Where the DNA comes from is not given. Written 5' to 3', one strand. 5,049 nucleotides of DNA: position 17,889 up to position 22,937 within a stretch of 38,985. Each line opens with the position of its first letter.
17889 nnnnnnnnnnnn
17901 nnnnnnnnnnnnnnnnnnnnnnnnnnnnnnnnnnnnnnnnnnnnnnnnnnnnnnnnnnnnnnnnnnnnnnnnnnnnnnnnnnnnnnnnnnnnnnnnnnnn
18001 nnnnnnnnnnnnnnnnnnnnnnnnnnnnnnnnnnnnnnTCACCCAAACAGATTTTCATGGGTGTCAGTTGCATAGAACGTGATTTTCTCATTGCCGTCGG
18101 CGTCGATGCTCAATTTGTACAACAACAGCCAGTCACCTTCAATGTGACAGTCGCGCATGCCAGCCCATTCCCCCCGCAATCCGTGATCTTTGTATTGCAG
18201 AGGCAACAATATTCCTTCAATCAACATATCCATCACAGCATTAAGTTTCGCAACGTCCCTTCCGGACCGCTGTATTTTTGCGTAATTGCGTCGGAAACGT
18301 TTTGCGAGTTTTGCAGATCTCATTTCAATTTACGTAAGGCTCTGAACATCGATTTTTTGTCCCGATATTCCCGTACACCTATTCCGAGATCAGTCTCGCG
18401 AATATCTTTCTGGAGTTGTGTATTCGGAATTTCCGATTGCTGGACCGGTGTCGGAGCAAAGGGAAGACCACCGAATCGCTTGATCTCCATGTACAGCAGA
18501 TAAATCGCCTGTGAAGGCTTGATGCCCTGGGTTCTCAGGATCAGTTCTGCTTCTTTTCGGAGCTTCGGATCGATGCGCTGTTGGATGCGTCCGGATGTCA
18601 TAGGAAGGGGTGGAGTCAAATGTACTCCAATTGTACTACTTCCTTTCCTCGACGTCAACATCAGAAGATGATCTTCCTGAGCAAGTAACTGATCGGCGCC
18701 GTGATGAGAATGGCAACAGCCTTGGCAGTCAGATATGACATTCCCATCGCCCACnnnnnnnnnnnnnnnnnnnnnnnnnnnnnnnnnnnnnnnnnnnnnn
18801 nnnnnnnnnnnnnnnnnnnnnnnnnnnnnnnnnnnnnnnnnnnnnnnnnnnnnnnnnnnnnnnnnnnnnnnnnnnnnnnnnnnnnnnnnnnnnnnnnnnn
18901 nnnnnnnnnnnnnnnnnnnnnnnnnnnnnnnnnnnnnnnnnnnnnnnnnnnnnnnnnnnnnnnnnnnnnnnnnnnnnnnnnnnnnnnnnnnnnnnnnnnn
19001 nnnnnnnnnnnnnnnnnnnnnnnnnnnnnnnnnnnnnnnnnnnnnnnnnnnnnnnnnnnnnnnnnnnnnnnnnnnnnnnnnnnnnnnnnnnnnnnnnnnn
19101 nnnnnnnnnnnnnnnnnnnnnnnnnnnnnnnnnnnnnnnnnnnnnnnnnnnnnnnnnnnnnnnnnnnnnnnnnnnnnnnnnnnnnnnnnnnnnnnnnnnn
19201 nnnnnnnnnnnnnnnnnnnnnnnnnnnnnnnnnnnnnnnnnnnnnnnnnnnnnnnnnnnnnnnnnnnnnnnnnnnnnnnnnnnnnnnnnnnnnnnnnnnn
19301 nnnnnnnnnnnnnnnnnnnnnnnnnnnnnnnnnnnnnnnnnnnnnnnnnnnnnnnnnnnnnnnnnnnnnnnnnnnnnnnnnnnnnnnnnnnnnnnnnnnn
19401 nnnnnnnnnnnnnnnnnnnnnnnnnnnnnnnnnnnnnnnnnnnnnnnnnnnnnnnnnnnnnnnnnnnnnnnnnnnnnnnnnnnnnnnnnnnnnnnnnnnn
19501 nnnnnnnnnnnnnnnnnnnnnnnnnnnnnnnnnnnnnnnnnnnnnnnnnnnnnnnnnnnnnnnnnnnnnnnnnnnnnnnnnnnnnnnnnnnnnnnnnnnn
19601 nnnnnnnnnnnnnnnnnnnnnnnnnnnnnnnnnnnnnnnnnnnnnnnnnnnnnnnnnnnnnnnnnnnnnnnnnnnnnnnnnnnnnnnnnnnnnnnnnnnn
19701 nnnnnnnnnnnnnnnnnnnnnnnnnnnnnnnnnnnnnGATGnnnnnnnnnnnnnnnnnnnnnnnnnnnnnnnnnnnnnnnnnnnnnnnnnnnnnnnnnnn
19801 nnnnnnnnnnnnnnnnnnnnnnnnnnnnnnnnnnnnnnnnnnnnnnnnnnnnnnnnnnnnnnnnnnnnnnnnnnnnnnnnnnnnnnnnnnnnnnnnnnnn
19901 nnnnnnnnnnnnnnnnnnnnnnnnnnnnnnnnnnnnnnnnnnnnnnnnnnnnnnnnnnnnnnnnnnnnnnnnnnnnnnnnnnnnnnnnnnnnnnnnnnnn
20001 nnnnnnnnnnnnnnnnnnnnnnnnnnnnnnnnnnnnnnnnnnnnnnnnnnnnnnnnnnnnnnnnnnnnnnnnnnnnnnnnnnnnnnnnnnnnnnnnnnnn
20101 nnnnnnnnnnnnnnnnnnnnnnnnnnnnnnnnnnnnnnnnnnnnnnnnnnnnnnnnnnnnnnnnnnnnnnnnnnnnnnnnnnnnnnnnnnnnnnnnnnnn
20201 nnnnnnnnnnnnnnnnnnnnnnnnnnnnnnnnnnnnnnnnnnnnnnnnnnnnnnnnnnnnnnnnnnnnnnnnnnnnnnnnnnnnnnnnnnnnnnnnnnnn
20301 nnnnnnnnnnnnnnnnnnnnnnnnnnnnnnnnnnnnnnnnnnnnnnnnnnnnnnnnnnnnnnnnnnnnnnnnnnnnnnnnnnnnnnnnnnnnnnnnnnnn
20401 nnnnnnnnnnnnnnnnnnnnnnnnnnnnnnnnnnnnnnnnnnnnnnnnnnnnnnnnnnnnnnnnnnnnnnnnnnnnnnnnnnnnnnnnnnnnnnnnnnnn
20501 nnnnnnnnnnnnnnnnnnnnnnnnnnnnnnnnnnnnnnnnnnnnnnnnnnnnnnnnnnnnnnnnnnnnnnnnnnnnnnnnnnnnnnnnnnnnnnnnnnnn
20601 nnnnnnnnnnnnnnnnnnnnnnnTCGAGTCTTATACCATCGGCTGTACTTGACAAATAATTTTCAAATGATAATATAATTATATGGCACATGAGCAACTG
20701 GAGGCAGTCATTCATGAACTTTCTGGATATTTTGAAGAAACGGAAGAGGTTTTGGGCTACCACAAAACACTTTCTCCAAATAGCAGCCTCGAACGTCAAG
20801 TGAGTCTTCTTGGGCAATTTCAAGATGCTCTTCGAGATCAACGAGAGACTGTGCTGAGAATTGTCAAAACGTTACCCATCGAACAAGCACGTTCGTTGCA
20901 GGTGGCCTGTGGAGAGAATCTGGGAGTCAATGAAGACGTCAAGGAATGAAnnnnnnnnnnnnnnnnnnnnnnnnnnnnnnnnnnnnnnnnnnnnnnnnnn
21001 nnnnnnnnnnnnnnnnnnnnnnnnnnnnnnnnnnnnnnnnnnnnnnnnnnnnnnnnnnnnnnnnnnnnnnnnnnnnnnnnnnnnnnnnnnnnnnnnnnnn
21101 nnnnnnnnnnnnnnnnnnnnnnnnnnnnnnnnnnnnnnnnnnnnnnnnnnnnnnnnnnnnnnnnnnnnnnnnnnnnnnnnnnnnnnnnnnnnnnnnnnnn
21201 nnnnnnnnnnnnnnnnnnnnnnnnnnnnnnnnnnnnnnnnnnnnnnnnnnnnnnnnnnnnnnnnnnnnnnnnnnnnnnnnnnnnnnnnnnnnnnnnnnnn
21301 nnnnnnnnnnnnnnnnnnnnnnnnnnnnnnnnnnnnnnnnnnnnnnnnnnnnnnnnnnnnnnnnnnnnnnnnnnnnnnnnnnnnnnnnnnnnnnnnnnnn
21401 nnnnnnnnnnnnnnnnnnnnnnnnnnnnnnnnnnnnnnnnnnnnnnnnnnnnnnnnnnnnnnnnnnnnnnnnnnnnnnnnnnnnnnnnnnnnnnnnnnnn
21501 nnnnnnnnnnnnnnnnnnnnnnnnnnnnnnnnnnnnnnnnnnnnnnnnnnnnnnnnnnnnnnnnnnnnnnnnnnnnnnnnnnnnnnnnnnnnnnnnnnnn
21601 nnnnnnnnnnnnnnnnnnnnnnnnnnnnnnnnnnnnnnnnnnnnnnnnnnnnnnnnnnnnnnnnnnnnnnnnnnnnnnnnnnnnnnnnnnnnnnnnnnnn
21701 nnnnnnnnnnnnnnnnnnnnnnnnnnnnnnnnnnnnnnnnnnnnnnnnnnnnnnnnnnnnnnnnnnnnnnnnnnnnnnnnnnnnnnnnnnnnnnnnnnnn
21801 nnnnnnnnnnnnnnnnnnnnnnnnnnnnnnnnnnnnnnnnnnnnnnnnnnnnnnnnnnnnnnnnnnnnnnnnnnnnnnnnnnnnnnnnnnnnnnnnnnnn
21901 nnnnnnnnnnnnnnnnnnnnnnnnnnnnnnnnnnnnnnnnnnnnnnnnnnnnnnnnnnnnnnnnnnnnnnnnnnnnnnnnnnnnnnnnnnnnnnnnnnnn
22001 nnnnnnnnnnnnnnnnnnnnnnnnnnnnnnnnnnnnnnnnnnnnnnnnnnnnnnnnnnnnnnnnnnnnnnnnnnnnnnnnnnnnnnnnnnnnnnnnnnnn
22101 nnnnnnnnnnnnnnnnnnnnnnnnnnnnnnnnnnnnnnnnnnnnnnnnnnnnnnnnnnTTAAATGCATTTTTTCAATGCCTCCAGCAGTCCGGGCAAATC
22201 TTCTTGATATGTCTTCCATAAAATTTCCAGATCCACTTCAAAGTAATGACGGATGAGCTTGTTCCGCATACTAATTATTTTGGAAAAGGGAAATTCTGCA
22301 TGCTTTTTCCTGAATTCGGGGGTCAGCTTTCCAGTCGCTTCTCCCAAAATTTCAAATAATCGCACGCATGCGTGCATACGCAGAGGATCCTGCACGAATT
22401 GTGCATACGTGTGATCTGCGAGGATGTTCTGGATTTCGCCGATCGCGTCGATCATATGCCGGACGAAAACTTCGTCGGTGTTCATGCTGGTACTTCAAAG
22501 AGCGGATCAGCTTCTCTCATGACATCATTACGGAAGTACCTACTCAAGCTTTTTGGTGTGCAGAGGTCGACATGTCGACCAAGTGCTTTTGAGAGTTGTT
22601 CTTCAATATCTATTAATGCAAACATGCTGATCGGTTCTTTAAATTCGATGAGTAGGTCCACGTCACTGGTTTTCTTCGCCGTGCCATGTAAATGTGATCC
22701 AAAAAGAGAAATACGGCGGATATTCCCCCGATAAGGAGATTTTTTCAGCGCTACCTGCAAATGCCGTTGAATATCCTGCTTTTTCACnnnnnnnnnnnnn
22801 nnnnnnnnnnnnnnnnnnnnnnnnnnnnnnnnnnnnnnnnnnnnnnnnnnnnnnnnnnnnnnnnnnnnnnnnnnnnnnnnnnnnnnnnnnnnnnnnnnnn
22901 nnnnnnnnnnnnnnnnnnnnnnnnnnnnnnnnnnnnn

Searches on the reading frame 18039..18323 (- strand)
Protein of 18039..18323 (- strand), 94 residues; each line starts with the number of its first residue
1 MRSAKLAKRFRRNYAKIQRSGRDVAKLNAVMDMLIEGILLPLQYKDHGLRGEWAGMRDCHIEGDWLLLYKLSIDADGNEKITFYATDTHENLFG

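Call 92: search_protein_families(library=pfam, proteins=[window:18039-18323:-], max_evalue=0.001)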
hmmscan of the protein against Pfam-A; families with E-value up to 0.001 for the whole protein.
window:18039-18323:- (94 aa): 1 family
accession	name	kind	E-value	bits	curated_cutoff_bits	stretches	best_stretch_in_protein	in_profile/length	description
PF15738.11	YafQ_toxin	-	3.7e-24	85.3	30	1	4-94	3-88/88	Bacterial toxin of type II toxin-antitoxin system, YafQ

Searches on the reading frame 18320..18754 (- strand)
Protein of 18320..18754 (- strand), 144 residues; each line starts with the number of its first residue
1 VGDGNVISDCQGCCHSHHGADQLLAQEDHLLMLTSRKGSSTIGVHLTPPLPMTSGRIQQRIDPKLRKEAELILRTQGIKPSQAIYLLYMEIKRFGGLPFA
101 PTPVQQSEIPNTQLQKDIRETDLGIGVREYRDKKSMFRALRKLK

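Call 92: search_protein_families(library=pfam, proteins=[window:18320-18754:-], max_evalue=0.001)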
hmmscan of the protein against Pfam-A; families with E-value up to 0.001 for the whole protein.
window:18320-18754:- (144 aa): 1 family
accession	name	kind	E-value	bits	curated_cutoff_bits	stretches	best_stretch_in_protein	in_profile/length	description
PF04221.18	RelB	-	5.8e-06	26.6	22.4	1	56-129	3-71/82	RelB antitoxin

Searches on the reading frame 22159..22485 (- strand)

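Call 92: search_protein_families(library=pfam, proteins=[window:22159-22485:-], max_evalue=0.001)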
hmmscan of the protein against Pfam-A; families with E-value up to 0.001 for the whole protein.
window:22159-22485:- (108 aa): 1 family
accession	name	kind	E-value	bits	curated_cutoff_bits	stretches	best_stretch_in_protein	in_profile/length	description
PF01934.22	HepT-like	-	1e-21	77.3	23.5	1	11-106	1-119/120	Ribonuclease HepT-like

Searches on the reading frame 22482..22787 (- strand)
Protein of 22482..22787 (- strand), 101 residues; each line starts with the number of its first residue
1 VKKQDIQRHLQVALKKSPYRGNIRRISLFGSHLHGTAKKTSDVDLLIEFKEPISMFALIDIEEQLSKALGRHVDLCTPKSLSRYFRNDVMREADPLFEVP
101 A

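Call 92: search_protein_families(library=pfam, proteins=[window:22482-22787:-], max_evalue=0.001)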
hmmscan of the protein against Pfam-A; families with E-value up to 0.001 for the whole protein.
window:22482-22787:- (101 aa): 3 families
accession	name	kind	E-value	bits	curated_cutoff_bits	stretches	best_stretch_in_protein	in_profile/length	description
PF01909.29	NTP_transf_2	-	2.6e-13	50.6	21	1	17-92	12-89/93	Nucleotidyltransferase domain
PF18765.7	Polbeta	-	2.5e-12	47.3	26.9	1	21-98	11-89/93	Polymerase beta, Nucleotidyltransferase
PF22600.2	MTPAP-like_central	-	1.3e-05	25.7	27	1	3-64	22-79/139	Poly(A) RNA polymerase, mitochondrial-like, central palm domain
